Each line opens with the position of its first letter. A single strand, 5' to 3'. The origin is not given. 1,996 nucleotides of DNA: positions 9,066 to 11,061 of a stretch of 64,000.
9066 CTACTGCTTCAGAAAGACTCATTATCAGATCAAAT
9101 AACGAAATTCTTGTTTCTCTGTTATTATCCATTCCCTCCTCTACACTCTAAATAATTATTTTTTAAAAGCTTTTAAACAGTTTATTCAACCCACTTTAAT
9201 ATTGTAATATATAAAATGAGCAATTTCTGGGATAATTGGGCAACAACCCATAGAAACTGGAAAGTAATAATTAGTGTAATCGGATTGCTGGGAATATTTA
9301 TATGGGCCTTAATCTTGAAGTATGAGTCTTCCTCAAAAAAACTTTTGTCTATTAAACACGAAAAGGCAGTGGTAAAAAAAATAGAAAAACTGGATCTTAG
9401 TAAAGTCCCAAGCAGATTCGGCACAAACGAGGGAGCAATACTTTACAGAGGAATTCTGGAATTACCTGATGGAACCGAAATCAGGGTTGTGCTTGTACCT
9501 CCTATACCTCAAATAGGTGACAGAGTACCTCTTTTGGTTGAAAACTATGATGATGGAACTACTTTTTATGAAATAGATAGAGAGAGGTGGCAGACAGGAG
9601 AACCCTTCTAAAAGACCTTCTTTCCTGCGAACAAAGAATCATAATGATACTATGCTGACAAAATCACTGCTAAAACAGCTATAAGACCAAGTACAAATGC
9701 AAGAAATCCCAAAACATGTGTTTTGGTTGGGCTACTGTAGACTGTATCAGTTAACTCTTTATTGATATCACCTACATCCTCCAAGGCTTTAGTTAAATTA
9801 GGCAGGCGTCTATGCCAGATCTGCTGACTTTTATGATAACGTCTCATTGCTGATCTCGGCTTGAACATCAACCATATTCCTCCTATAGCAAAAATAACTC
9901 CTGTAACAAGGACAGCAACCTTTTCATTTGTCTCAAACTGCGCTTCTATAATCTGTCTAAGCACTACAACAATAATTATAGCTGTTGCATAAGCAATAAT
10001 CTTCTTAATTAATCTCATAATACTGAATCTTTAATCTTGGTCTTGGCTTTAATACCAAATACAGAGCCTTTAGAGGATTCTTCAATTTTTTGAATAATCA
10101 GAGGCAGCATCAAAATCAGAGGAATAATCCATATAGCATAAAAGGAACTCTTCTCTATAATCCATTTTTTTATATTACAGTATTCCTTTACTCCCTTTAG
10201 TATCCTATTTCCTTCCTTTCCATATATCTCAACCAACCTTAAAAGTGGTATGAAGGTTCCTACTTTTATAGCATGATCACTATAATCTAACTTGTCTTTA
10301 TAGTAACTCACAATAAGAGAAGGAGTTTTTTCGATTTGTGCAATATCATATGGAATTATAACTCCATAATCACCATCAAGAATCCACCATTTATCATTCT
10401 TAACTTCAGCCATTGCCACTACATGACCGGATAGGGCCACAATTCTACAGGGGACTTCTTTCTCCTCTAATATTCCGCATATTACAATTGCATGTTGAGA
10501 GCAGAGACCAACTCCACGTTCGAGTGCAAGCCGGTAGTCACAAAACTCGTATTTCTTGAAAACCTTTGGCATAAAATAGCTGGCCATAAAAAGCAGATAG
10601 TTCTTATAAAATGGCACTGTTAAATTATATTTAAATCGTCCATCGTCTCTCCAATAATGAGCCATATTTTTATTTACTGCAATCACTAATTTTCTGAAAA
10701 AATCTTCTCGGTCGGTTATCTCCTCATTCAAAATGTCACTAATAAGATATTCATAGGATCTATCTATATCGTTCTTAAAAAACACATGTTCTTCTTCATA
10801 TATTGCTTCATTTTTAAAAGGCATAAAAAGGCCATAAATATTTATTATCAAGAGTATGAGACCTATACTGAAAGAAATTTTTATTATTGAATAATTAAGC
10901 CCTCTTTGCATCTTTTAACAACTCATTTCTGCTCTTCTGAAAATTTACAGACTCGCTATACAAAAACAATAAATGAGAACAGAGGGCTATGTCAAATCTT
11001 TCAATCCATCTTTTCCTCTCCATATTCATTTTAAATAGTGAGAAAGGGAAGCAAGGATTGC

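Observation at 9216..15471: Island of three cysteine-peptidase folds: two signal-less gingipain/C25-like proteins plus a membrane papain-fold protein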

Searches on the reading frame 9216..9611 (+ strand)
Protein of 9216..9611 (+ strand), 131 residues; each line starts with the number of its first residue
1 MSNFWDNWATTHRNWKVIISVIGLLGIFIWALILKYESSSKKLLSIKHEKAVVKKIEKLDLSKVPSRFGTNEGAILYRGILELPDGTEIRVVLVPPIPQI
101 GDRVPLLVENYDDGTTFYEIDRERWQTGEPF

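Call 3: search_protein_families(library=pfam, proteins=[window:9216-9611:+], max_evalue=1)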
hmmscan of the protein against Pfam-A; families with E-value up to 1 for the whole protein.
window:9216-9611:+ (131 aa): 1 family
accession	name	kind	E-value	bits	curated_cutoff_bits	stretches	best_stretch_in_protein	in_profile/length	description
PF14696.12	Glyoxalase_5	-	0.019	15.5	27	1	78-121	94-137/139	Hydroxyphenylpyruvate dioxygenase, HPPD, N-terminal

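Call 4: search_protein_families(library=ncbifam, proteins=[window:9216-9611:+], max_evalue=1)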
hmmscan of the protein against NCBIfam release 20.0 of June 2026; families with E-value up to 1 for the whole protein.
window:9216-9611:+ (131 aa): 1 family
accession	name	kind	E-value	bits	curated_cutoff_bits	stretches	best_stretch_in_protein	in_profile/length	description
TIGR00893.1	2A0114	subfamily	0.045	12.7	395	1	8-55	140-190/399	D-galactonate transporter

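Call 5: search_protein_families(library=padloc, proteins=[window:9216-9611:+], max_evalue=1)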
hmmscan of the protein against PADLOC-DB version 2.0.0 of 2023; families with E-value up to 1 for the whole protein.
window:9216-9611:+ (131 aa): 0 families

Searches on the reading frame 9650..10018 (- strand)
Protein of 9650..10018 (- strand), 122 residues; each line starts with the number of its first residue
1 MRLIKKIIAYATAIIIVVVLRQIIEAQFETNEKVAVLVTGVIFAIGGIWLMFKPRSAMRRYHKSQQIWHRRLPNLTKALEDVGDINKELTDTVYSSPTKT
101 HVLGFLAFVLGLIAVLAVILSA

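Call 3: search_protein_families(library=pfam, proteins=[window:9650-10018:-], max_evalue=1)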
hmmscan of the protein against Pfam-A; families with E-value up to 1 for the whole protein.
window:9650-10018:- (122 aa): 11 families
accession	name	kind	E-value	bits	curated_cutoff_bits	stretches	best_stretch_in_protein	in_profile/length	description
PF19056.6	WD40_2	-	0.002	17.3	22.5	1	13-62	199-248/488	WD40 repeated domain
PF05569.17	Peptidase_M56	-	0.022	14.4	31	1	3-119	3-115/296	BlaR1 peptidase M56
PF13386.12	DsbD_2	-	0.03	14.6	24.9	1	6-79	42-115/199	Cytochrome C biogenesis protein transmembrane region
PF10710.14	DUF2512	-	0.055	13.6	26.5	1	6-51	10-53/136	Protein of unknown function (DUF2512)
PF17929.6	TetR_C_34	-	0.056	14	26.3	1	19-66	49-98/120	Tetracyclin repressor-like, C-terminal domain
PF20990.2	DUF2207_C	-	0.056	13.6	33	1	11-88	142-219/247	Predicted membrane protein (DUF2207) C-terminal domain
PF03006.26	HlyIII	-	0.11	12.5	26.2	1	7-69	144-213/224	Haemolysin-III related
PF24892.1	UTP6_C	-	0.17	12.2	27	1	56-94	88-125/261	U3 small nucleolar RNA-associated protein 6 C-terminal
PF09534.15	Trp_oprn_chp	-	0.17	12.1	29.6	1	30-66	116-155/180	Tryptophan-associated transmembrane protein (Trp_oprn_chp)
PF17231.7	DUF5305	-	0.23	11.3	29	0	78-120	91-133/217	Family of unknown function (DUF5305)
PF00335.26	Tetraspanin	-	0.3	11.1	32.1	1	36-118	12-68/225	Tetraspanin family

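Call 4: search_protein_families(library=ncbifam, proteins=[window:9650-10018:-], max_evalue=1)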
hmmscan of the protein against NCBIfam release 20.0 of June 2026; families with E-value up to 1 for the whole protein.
window:9650-10018:- (122 aa): 2 families
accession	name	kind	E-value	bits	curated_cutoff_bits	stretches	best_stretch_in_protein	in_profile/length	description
NF011669.1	PRK15087.1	equivalog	0.073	12.6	80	1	9-69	128-182/199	PAQR family membrane homeostasis protein TrhA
NF008025.0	PRK10755.1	equivalog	0.14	10.8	314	1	32-118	5-91/362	two-component system sensor histidine kinase PmrB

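Call 5: search_protein_families(library=padloc, proteins=[window:9650-10018:-], max_evalue=1)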
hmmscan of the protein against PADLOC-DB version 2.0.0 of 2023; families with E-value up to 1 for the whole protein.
window:9650-10018:- (122 aa): 2 families
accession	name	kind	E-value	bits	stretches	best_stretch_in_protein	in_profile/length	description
PDLC02003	SAVED2--SAVED_TM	-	0.016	12.7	1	23-56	61-92/348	-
PDLC00689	Effector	-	0.018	12.1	1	21-68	55-102/360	2TM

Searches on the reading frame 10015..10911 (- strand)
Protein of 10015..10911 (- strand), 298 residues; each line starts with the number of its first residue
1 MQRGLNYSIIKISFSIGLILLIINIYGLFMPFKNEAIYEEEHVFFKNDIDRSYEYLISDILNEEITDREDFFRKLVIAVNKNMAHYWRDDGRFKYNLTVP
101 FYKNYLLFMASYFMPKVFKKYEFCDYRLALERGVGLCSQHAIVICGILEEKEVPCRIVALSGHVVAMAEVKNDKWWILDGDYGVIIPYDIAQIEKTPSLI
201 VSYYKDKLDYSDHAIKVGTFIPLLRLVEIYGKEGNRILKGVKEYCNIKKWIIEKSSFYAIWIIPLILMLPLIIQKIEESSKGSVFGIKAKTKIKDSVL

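Call 3: search_protein_families(library=pfam, proteins=[window:10015-10911:-], max_evalue=1)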
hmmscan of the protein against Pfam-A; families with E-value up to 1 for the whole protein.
window:10015-10911:- (298 aa): 1 family
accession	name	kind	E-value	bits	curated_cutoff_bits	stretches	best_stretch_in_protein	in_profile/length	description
PF01841.26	Transglut_core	-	0.014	16.1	23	1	129-179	46-107/108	Transglutaminase-like superfamily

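Call 4: search_protein_families(library=ncbifam, proteins=[window:10015-10911:-], max_evalue=1)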
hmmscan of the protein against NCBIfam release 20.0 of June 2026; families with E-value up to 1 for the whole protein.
window:10015-10911:- (298 aa): 1 family
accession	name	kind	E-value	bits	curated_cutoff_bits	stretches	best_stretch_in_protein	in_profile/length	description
TIGR01443.1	intein_Cterm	domain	0.1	12.9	15.6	1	95-107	3-15/24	intein C-terminal splicing region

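Call 5: search_protein_families(library=padloc, proteins=[window:10015-10911:-], max_evalue=1)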
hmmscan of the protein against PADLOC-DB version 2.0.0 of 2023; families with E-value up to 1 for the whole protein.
window:10015-10911:- (298 aa): 0 families

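Call 22: find_homologous_proteins(query=window:10015-10911:-, max_evalue=0.01)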
Query window:10015-10911:- (298 aa): 145 proteins with E <= 0.01 among 812 candidates; the best 120 are listed.
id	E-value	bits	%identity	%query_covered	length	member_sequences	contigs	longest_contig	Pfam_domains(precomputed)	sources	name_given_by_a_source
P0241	3.6e-186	635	94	100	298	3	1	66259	-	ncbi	-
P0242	3.1e-112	393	61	93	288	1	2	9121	-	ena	-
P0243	1.8e-100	354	57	91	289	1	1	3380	-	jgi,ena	-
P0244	1.0e-96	342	54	93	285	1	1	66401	-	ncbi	-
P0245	5.1e-96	339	57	92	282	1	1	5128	-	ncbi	-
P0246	3.8e-95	337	57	91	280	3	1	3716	-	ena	-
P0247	4.7e-94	333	55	84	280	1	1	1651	-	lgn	-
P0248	9.1e-94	332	57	91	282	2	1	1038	-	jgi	-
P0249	1.0e-93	332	59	85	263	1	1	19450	-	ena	-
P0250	1.5e-91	325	51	92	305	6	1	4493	-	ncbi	-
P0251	3.8e-91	323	54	82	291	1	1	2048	-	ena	-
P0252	1.3e-89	318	51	91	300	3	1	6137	PF04473.19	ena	-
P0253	2.7e-87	311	51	89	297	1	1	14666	-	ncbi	-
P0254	1.3e-86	309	52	93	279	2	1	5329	-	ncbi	-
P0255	5.5e-85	303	53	89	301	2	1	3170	-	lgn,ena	-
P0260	1.5e-68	249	46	89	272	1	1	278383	-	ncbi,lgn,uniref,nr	ncbi:hypothetical protein [Winogradskyella bathintestinalis]|uniref:Transglutaminase-like domain-con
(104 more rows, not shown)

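Call 24: find_encoding_contigs(protein=P0241, flank=10000, max_places=2)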
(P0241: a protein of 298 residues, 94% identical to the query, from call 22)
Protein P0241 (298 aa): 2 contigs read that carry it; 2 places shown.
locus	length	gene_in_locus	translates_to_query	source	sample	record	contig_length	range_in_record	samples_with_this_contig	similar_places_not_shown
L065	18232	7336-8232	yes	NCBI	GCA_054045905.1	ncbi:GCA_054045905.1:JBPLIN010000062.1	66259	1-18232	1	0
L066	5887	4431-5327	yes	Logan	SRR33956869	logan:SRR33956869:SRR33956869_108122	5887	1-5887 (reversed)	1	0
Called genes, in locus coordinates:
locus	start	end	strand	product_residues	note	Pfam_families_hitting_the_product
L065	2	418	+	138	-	?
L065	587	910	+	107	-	-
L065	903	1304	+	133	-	-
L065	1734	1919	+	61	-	PF18506:RelB-like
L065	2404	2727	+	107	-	PF18506:RelB-like (weak), PF09720:Unstab_antitox (weak)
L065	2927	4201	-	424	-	PF00374:NiFeSe_Hases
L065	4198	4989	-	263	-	PF01058:Oxidored_q6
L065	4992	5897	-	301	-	PF00970:FAD_binding_6 (weak), PF00175:NAD_binding_1, PF10418:DHODB_Fe-S_bind (weak)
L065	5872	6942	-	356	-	PF13187:Fer4_9 (faint), PF12838:Fer4_7 (faint), PF14697:Fer4_21 (faint), PF00037:Fer4 (faint), PF17179:Fer4_22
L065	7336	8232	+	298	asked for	-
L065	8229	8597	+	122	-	-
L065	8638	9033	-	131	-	-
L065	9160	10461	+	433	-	PF08668:HDOD (faint), PF01966:HD, PF13487:HD_5, PF01966:HD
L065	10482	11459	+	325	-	PF11383:DUF3187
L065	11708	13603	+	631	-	PF07715:Plug, PF00593:TonB_dep_Rec_b-barrel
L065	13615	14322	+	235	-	PF10670:DUF4198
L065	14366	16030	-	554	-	PF03063:Prismane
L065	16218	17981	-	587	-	PF01268:FTHFS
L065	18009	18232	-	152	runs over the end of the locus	PF00027:cNMP_binding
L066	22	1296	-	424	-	PF00374:NiFeSe_Hases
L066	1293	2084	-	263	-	PF01058:Oxidored_q6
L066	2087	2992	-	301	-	PF00970:FAD_binding_6 (weak), PF00175:NAD_binding_1, PF10418:DHODB_Fe-S_bind (weak)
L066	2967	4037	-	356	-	PF13187:Fer4_9 (faint), PF12838:Fer4_7 (faint), PF14697:Fer4_21 (faint), PF00037:Fer4 (faint), PF17179:Fer4_22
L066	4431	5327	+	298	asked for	-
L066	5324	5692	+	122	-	-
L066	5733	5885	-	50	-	?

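Call 63: find_encoding_contigs(protein=P0260, flank=5000, max_places=1)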
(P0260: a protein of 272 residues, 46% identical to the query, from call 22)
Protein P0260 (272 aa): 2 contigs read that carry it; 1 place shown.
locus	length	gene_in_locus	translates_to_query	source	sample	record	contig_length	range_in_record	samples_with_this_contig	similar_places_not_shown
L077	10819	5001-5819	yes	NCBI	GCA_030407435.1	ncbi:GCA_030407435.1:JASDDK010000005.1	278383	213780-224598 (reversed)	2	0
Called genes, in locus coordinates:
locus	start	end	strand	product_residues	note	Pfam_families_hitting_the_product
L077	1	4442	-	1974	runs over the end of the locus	PF02368:Big_2, PF14452:Multi_ubiq (faint), PF19081:Ig_7 (faint), PF11614:FixG_C (faint), PF19384:DUF5959 (faint), PF06832:BiPBP_C (faint), PF18962:Por_Secre_tail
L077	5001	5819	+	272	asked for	-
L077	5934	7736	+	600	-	PF13522:GATase_6, PF13537:GATase_7, PF00733:Asn_synthase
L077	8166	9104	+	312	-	PF00535:Glycos_transf_2, PF10111:Glyco_tranf_2_2, PF13641:Glyco_tranf_2_3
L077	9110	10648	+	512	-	-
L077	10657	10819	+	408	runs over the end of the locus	PF04932:Wzy_C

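Call 65: search_protein_families(library=pfam, alignment_id=A5, max_evalue=0.05)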
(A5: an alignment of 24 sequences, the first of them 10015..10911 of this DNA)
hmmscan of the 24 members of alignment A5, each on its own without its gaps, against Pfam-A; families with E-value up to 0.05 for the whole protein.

A. member 1, window:10015-10911:- (298 aa): 1 family
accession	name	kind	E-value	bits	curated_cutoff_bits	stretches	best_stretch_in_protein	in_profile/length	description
PF01841.26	Transglut_core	-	0.014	16.1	23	1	129-179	46-107/108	Transglutaminase-like superfamily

B. families by the number of members that match (of 24 scanned): 5 families
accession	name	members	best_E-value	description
PF01841.26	Transglut_core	11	3.5e-05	Transglutaminase-like superfamily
PF04473.18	DUF553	9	4.5e-06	Transglutaminase-like domain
PF13369.12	Transglut_core2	4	0.0081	Transglutaminase-like superfamily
PF22351.2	TraH_VirB8-like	1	0.033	TraH VirB8-like domain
PF14372.11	hAT-like_RNase-H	1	0.037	hAT-like transposase, RNase-H fold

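Call 66: search_solved_structures(query=A5, max_evalue=1, show_alignments=1)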
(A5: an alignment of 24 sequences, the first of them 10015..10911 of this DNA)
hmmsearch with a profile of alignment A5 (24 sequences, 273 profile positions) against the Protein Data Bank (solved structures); distinct sequences matched with E-value up to 1: 0.

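Call 67: list_cluster_members(proteins=[P0241, P0001, P0006, P0009, P0010, P0022, P0132, P0156, P0234, P0236])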
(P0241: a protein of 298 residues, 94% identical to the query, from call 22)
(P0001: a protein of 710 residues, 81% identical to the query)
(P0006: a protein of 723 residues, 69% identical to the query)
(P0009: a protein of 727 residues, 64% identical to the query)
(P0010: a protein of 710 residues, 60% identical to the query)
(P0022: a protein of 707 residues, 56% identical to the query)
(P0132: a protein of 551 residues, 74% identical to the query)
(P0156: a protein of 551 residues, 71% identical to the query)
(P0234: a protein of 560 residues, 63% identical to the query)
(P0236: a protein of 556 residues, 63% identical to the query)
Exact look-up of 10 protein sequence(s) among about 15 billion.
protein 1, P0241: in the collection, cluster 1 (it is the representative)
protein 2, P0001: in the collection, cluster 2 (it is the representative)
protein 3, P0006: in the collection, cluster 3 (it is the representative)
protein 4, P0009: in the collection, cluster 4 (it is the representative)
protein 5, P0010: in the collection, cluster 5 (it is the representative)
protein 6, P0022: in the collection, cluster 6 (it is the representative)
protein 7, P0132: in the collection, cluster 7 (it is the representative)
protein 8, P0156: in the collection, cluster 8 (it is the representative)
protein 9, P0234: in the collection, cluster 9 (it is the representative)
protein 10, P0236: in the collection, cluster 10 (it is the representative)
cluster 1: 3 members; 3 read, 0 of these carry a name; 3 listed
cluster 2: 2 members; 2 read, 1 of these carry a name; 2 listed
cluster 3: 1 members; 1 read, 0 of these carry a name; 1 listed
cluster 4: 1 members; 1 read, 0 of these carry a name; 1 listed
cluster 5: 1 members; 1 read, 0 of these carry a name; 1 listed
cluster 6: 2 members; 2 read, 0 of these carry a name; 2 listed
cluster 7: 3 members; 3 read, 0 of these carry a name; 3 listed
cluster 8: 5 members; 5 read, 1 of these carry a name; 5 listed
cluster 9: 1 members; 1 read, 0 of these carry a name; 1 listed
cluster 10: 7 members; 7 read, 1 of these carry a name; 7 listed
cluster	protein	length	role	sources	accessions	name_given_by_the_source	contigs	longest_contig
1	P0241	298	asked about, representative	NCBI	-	-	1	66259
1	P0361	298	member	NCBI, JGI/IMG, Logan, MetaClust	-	-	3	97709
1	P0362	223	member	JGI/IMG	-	-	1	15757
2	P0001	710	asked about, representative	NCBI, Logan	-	-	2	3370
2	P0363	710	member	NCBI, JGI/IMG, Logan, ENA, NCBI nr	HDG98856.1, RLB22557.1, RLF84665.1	MAG: hypothetical protein DRG71_06955 [Deltaproteobacteria bacterium]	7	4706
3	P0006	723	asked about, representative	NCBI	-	-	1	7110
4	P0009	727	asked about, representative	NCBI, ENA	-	-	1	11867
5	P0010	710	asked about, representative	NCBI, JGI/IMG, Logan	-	-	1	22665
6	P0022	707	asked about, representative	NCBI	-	-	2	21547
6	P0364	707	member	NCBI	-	-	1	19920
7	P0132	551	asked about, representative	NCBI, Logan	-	-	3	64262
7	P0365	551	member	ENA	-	-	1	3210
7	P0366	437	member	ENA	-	-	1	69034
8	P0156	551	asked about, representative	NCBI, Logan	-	-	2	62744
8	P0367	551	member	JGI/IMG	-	hypothetical protein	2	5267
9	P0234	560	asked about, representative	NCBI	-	-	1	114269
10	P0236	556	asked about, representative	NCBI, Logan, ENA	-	-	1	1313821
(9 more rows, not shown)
